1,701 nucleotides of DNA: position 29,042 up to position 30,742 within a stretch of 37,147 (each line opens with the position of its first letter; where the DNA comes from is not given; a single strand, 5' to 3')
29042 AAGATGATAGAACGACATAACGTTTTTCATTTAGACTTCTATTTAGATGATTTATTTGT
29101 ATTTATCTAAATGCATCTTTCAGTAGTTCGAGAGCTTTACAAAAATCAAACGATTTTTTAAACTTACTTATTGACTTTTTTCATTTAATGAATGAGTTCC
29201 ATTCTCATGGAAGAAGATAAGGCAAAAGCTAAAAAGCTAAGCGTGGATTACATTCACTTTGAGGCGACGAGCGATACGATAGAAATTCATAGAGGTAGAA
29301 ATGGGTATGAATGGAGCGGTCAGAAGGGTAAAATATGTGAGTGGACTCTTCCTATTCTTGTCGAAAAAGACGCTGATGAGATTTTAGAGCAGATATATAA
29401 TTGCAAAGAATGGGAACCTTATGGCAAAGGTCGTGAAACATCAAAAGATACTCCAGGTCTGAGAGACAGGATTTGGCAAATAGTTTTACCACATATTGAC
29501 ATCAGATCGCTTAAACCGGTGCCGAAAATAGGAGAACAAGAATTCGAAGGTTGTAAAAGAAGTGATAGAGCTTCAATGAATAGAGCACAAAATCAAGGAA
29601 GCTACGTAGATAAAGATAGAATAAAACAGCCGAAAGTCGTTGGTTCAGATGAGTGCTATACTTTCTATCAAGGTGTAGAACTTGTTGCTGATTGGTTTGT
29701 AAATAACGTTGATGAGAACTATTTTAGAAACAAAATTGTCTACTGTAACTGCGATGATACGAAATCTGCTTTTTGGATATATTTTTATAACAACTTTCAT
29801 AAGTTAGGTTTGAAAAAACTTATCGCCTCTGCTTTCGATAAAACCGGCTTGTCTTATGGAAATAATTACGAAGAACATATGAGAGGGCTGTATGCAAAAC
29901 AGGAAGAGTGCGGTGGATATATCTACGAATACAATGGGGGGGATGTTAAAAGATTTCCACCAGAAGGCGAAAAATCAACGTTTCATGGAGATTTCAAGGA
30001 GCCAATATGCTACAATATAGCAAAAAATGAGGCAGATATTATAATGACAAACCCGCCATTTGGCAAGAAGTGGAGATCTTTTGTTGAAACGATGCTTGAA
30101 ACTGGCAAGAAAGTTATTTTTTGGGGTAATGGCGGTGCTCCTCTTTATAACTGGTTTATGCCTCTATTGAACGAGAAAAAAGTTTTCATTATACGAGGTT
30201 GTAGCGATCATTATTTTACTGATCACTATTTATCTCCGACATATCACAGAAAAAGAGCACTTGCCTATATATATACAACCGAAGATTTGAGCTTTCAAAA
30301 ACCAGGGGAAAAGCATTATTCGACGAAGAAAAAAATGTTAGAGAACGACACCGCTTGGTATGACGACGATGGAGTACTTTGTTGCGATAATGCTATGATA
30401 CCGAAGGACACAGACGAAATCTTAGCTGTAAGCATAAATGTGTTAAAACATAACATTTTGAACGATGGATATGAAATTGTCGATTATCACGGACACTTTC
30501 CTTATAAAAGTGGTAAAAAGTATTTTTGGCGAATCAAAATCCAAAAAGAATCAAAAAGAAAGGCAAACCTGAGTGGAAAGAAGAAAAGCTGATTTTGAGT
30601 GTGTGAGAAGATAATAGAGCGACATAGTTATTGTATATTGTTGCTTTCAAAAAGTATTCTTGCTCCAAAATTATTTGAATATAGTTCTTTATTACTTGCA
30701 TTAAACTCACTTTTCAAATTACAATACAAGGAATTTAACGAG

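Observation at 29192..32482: Compact restriction-modification-like island with two chemically different methyltransferases around a small nuclease candidate, inserted between dnaE and ftsK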

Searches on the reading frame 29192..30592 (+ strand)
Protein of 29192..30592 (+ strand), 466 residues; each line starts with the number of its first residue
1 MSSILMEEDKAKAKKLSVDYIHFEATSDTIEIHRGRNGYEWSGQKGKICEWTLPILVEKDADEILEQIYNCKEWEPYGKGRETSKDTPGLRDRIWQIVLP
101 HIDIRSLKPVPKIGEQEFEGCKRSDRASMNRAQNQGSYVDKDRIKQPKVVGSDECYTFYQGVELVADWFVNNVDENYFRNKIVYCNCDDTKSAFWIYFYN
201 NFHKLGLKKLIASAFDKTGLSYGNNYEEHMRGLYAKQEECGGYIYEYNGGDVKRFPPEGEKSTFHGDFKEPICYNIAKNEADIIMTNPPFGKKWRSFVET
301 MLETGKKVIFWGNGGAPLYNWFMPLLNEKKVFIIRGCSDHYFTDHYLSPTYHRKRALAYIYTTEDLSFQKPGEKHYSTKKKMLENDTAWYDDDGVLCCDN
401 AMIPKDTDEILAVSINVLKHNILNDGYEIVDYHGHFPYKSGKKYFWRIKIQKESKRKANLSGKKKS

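Call 3: search_protein_families(library=pfam, proteins=[window:29192-30592:+], max_evalue=1)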
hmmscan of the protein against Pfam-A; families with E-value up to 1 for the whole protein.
window:29192-30592:+ (466 aa): 3 families
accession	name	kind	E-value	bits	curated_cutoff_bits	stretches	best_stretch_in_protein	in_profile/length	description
PF13651.11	EcoRI_methylase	-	9.9e-30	104.5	26.4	1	149-432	7-300/345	Adenine-specific methyltransferase EcoRI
PF02384.22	N6_Mtase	-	0.032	14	20.4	1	270-298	121-140/311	N-6 DNA Methylase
PF03467.21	Smg4_UPF3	-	0.16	12.4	24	1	8-48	46-86/172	Smg-4/UPF3 family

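Call 4: search_protein_families(library=ncbifam, proteins=[window:29192-30592:+], max_evalue=1)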
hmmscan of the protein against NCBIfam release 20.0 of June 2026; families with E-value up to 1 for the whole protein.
window:29192-30592:+ (466 aa): 0 families

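Call 5: search_protein_families(library=padloc, proteins=[window:29192-30592:+], max_evalue=1)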
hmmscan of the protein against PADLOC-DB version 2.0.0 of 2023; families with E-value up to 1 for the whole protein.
window:29192-30592:+ (466 aa): 1 family
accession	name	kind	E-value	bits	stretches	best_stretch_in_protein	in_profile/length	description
PDLC03297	MTase_II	-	7.3e-30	102.5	1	145-346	11-197/332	Type II methyltransferase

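Call 6: list_cluster_members(proteins=[window:29192-30592:+, window:30628-31278:-, window:31281-32453:-, window:32582-34945:-, window:25124-29071:-])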
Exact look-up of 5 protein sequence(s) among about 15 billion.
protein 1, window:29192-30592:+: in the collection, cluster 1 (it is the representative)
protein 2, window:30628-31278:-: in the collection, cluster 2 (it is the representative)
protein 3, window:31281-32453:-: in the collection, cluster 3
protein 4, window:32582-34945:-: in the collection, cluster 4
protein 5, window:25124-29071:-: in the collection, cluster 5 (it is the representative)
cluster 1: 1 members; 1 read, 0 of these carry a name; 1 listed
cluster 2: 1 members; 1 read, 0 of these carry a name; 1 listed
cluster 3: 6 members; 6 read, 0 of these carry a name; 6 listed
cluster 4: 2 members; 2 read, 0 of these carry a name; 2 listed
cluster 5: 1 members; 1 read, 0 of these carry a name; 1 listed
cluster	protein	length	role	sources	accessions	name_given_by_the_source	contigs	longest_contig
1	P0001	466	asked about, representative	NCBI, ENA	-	-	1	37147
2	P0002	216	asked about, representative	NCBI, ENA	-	-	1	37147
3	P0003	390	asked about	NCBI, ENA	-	-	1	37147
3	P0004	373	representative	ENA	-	-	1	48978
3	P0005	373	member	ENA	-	-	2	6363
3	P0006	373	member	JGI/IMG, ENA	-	-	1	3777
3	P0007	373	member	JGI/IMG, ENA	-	-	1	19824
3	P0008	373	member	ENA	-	-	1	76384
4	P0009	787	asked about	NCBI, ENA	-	-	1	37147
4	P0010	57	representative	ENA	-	-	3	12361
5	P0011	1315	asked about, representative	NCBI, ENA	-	-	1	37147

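Call 9: search_solved_structures(query=window:29192-30592:+, max_evalue=1)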
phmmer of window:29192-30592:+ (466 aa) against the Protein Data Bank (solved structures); distinct sequences matched with E-value up to 1: 1.
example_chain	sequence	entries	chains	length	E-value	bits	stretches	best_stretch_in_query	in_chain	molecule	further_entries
6ez7_A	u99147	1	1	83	0.081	14.6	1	147-217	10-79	Protein PES4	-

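Call 11: find_encoding_contigs(protein=P0008, flank=8000, max_places=4)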
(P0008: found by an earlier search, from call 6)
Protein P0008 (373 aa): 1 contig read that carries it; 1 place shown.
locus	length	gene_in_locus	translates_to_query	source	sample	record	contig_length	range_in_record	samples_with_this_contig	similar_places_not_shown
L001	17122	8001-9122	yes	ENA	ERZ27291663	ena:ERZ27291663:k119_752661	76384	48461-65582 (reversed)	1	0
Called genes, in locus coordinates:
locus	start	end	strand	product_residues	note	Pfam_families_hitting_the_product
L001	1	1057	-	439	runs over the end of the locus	PF00361:Proton_antipo_M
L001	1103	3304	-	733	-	PF13491:FtsK_4TM, PF17854:FtsK_alpha, PF01580:FtsK_SpoIIIE, PF09397:FtsK_gamma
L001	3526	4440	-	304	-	PF02899:Phage_int_SAM_1, PF13102:Phage_int_SAM_5 (weak), PF13495:Phage_int_SAM_4 (weak), PF00589:Phage_integrase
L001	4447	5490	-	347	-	PF01171:ATP_bind_3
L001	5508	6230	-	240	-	PF01746:tRNA_m1G_MT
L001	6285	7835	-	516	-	-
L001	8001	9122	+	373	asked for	PF01555:N6_N4_Mtase, PF01170:UPF0020 (faint), PF01555:N6_N4_Mtase (weak)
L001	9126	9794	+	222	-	PF27324:MjaV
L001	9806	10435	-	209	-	PF00561:Abhydrolase_1 (faint), PF02230:Abhydrolase_2, PF03959:FSH1, PF12146:Hydrolase_4 (faint), PF01738:DLH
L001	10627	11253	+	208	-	PF01810:LysE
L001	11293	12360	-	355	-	PF00437:T2SSE, PF27713:UCP018868 (weak)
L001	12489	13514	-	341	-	PF01476:LysM, PF01551:Peptidase_M23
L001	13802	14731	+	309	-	-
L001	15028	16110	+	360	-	-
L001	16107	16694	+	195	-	-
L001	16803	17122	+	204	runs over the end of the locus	PF01121:CoaE, PF13238:AAA_18 (weak)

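Call 13: find_homologous_proteins(query=window:29192-30592:+)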
Query window:29192-30592:+ (466 aa): 2901 proteins with E <= 0.001 among 5457 candidates; the best 120 are listed.
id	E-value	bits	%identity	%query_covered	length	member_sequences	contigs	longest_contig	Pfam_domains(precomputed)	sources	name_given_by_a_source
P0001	0.0e+0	1113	100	100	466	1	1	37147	PF13651.12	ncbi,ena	-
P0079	5.9e-219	746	70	95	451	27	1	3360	PF13651.12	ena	-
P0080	7.9e-215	732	69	96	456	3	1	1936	PF13651.12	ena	-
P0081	3.9e-209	713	65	95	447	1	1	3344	PF13651.12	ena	-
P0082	1.9e-208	711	69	94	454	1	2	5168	PF13651.12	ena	-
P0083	6.5e-207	706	68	94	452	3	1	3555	PF13651.12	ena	-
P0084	4.2e-206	703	66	94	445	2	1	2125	PF13651.12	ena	-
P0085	1.8e-202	691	66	95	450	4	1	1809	PF13651.12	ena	-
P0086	4.1e-201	687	66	94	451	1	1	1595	PF13651.12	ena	-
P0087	4.8e-201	687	64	94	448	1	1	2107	PF13651.12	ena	-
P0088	1.1e-199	682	63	95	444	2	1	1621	PF13651.12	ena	-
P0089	2.0e-196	671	65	94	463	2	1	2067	PF13651.12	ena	-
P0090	6.4e-185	633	67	83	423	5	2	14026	PF13651.12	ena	-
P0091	2.0e-181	622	58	97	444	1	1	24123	PF13651.12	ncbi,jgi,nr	ncbi:MAG: adenine-specific methyltransferase EcoRI family protein [Chitinispirillales bacterium]|jgi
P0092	2.4e-179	615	59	94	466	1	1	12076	PF13651.12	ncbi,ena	-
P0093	2.0e-175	602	59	95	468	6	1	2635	PF13651.12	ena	-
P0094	3.2e-172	592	58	94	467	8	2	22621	PF13651.12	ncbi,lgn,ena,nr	ncbi:MAG: hypothetical protein IJ590_00985 [Rickettsiales bacterium]|nr:hypothetical protein [Ricket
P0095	3.5e-170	585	57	95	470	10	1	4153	PF13651.12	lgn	-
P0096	2.6e-169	582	57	94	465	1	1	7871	PF13651.12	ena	-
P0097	3.1e-169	582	57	94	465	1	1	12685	PF13651.12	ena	-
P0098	3.7e-169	581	57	94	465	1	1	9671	PF13651.12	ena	-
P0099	1.4e-168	580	66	76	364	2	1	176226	PF13651.12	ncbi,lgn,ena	-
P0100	1.9e-168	579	56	94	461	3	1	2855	PF13651.12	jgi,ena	-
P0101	1.5e-167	576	57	94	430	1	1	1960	PF13651.12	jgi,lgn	-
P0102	3.3e-167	575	57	95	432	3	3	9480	PF13651.12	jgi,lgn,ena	-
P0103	1.1e-165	570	68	74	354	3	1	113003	PF13651.12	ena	-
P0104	3.9e-165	568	53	94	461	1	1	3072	PF13651.12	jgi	-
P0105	1.5e-163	563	56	95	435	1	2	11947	PF13651.12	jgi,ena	-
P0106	3.3e-159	549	54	94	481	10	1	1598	PF13651.12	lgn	-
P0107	5.5e-154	531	55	94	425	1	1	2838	PF13651.12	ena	-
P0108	3.6e-153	529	52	95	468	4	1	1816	PF13651.12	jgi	-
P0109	7.1e-153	528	52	94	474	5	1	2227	PF13651.12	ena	-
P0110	1.2e-121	425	55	74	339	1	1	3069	PF13651.12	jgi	jgi:hypothetical protein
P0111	3.1e-91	324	41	97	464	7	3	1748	PF13651.12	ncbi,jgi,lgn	jgi:hypothetical protein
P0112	3.9e-90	321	41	95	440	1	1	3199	PF13651.12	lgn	-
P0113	2.9e-89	318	41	95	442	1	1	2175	PF13651.12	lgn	-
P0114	3.3e-89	318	41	95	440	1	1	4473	PF13651.12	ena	-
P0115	5.6e-89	317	41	97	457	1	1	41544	PF13651.12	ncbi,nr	ncbi:MAG: hypothetical protein EAZ44_01615 [Cytophagia bacterium]|nr:MAG: hypothetical protein EAZ44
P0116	1.8e-88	315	41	95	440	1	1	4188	PF13651.12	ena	-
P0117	2.2e-88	315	41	95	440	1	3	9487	PF13651.12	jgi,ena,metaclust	metaclust:\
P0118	3.6e-88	314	41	95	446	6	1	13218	PF13651.12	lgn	-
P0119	6.3e-88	314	41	95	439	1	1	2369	PF13651.12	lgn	-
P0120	7.4e-88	313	40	97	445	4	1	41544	PF13651.12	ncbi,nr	ncbi:MAG: hypothetical protein EAZ44_01610 [Cytophagia bacterium]|nr:MAG: hypothetical protein EAZ44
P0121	9.4e-88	313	40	98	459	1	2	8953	PF13651.12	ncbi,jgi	jgi:hypothetical protein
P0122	2.3e-87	312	41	95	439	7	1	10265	PF13651.12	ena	-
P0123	2.7e-87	311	40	95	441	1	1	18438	PF13651.12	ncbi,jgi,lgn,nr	ncbi:MAG: adenine-specific methyltransferase EcoRI family protein [Bacteroidales bacterium]|jgi:hypo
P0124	3.6e-87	311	40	95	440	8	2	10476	PF13651.12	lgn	-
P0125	3.8e-87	311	39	95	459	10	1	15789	PF13651.12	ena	-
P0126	4.5e-87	311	40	94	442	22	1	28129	PF13651.12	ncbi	-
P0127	5.5e-87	310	40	96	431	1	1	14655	PF13651.12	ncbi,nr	ncbi:MAG: hypothetical protein EAZ97_10280 [Bacteroidetes bacterium]|nr:MAG: hypothetical protein EA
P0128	6.5e-87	310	40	95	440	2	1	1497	PF13651.12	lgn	-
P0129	8.1e-87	310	39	98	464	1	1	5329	PF13651.12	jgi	-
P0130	1.1e-86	309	40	96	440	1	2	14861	PF13651.12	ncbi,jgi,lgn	-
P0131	1.3e-86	309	40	95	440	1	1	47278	PF13651.12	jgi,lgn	jgi:hypothetical protein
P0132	4.6e-86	307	39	97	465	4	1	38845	PF13651.12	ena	-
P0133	9.2e-86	306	41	95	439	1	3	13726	PF13651.12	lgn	-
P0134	1.2e-85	306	40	95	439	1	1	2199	PF13651.12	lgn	-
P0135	1.9e-85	305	38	97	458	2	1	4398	PF13651.12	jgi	-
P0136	2.2e-85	305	41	94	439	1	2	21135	PF13651.12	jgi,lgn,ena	-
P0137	3.9e-85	304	40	95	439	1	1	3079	PF13651.12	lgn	-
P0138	4.0e-85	304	40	95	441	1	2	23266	PF13651.12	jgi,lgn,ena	jgi:hypothetical protein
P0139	5.6e-85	304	40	95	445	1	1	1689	PF13651.12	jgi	jgi:hypothetical protein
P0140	8.6e-85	303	40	96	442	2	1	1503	PF13651.12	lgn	-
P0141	9.3e-85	303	40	95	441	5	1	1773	PF13651.12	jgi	-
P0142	1.0e-84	303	40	95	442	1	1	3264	PF13651.12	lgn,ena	-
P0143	1.2e-84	303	40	95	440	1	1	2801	PF13651.12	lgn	-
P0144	1.6e-84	302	40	94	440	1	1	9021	PF13651.12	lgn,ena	-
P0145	2.7e-84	302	40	95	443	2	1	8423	PF13651.12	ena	-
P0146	3.4e-84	301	40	96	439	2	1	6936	PF13651.12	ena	-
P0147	5.5e-84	301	40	95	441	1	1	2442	PF13651.12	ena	-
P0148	6.3e-84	300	39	96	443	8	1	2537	PF13651.12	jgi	-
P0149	7.7e-84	300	39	96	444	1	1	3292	PF13651.12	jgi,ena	-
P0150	1.0e-83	300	40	95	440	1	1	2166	PF13651.12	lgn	-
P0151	3.6e-83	298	39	95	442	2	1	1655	PF13651.12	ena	-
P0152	3.7e-83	298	40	95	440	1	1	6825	PF13651.12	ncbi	-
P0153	5.3e-82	294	40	95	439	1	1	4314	PF13651.12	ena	-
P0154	8.7e-82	293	38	97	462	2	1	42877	PF13651.12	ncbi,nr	ncbi:MAG: adenine-specific methyltransferase EcoRI family protein [Bacteroidales bacterium]|nr:adeni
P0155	1.6e-81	292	39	96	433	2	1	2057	PF13651.12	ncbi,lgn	-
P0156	9.7e-81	290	40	95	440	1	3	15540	PF13651.12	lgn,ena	-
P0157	1.7e-29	121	32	68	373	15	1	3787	PF13651.12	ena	-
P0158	2.2e-28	117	31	67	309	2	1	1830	PF13651.12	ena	-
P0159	2.8e-28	117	31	68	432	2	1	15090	PF10544.16,PF13651.12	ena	-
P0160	4.2e-28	116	30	68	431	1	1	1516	PF10544.16,PF13455.13,PF13651.12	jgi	jgi:predicted GIY-YIG superfamily endonuclease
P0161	4.6e-28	116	32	68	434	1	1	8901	PF10544.16,PF13455.13,PF13651.12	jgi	jgi:hypothetical protein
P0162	4.9e-28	116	31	73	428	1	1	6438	PF10544.16,PF13455.13,PF13651.12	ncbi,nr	ncbi:MAG: GIY-YIG nuclease family protein [Treponema sp.]|nr:GIY-YIG nuclease family protein [Trepon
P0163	4.9e-28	116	31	73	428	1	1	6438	PF10544.16,PF13455.13,PF13651.12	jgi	-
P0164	5.5e-28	116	31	67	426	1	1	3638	PF10544.16,PF13455.13,PF13651.12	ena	-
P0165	6.7e-28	116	31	73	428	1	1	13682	PF10544.16,PF13455.13,PF13651.12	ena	-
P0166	6.9e-28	116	31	67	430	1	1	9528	PF10544.16,PF13455.13,PF13651.12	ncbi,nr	ncbi:hypothetical protein FACS1894214_2460 [Planctomycetales bacterium]|nr:hypothetical protein FACS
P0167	1.1e-27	115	31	67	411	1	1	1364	PF10544.16,PF13455.13,PF13651.12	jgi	jgi:hypothetical protein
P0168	1.2e-27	115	31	67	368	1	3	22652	PF13651.12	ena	-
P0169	1.8e-27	114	32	67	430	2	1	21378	PF10544.16,PF13455.13,PF13651.12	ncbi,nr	ncbi:MAG: GIY-YIG nuclease family protein [Dysgonamonadaceae bacterium]|nr:GIY-YIG nuclease family p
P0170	2.1e-27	114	30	67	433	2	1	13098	PF10544.16,PF13455.13,PF13651.12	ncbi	-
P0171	2.6e-27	114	30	67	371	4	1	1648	PF13651.12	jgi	jgi:hypothetical protein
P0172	2.8e-27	113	33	68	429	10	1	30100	PF10544.16,PF13455.13,PF13651.12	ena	-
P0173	3.0e-27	113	30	68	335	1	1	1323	PF13651.12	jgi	jgi:hypothetical protein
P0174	3.5e-27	113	30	67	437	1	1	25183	PF10544.16,PF13651.12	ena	-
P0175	4.2e-27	113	31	67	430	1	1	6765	PF10544.16,PF13455.13,PF13651.12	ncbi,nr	ncbi:hypothetical protein FACS189427_09640 [Planctomycetales bacterium]|nr:hypothetical protein FACS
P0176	4.7e-27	113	31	67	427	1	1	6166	PF10544.16,PF13651.12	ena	-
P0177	6.1e-27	112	30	67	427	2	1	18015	PF10544.16,PF13455.13,PF13651.12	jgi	jgi:predicted GIY-YIG superfamily endonuclease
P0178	6.8e-27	112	33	67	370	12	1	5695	PF13651.12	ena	-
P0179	8.2e-27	112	31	67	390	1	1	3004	PF13651.12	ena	-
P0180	8.5e-27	112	30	67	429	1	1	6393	PF10544.16,PF13651.12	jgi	jgi:hypothetical protein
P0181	1.1e-26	112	30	67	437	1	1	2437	PF10544.16,PF13455.13,PF13651.12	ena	-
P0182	1.5e-26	111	31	67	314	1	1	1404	PF13651.12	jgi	jgi:hypothetical protein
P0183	2.1e-26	111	31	67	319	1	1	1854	PF13651.12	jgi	jgi:hypothetical protein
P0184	2.1e-26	111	31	68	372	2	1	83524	PF13651.12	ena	-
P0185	2.6e-26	110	30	67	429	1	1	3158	PF10544.16,PF13651.12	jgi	-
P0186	3.1e-26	110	30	68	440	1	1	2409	PF10544.16,PF13455.13,PF13651.12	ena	-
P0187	3.1e-26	110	30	68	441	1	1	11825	PF10544.16,PF13455.13,PF13651.12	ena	-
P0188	3.6e-26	110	29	74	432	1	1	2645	PF10544.16,PF13455.13,PF13651.12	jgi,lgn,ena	-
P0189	3.7e-26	110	30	67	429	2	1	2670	PF10544.16,PF13455.13,PF13651.12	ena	-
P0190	4.0e-26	110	30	67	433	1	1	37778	PF10544.16,PF13455.13,PF13651.12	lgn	-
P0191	4.3e-26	110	31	67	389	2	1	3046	PF13651.12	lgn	-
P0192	4.5e-26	110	32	67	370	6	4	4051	PF13651.12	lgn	-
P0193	5.0e-26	109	31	73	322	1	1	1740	PF13651.12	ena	-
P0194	5.2e-26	109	30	67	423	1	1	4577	PF10544.16,PF13455.13,PF13651.12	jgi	jgi:hypothetical protein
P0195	5.9e-26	109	31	67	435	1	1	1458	PF10544.16,PF13455.13,PF13651.12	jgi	jgi:hypothetical protein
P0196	6.7e-26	109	30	68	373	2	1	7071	PF13651.12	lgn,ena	-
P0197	8.1e-26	109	32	67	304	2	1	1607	PF13651.12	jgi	jgi:hypothetical protein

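Call 16: find_encoding_contigs(protein=P0001, flank=10000, max_places=3)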
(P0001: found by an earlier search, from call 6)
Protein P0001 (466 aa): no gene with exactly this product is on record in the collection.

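Call 21: find_encoding_contigs(protein=P0004, flank=8000, max_places=3)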
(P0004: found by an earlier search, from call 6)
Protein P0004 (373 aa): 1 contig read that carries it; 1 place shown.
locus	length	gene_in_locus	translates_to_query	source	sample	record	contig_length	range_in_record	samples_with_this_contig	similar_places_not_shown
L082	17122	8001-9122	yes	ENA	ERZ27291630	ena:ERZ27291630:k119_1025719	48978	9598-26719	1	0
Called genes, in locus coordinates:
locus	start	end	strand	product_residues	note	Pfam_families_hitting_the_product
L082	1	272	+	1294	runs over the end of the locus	PF02811:PHP, PF07733:DNA_pol3_alpha, PF17657:DNA_pol3_finger, PF14579:HHH_6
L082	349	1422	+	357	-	PF03462:PCRF, PF00472:RF-1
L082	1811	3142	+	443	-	PF00933:Glyco_hydro_3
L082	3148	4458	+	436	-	PF00275:EPSP_synthase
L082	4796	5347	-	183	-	PF01227:GTP_cyclohydroI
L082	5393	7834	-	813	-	PF02518:HATPase_c, PF00204:DNA_gyraseB, PF01751:Toprim, PF00986:DNA_gyraseB_C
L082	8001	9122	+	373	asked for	PF01555:N6_N4_Mtase, PF01170:UPF0020 (faint), PF01555:N6_N4_Mtase (weak)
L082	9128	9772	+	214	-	PF27324:MjaV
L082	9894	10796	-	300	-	PF00701:DHDPS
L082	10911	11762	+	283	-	PF02881:SRP54_N (weak), PF25199:nSTAND_NTPase5 (faint), PF00448:SRP54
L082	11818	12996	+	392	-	PF01743:PolyA_pol, PF12627:PolyA_pol_RNAbd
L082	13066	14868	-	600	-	PF05157:MshEN, PF00437:T2SSE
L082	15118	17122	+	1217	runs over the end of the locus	PF22612:GH113, PF13547:GTA_TIM, PF13550:Phage-tail_3, PF23666:Rcc01698_C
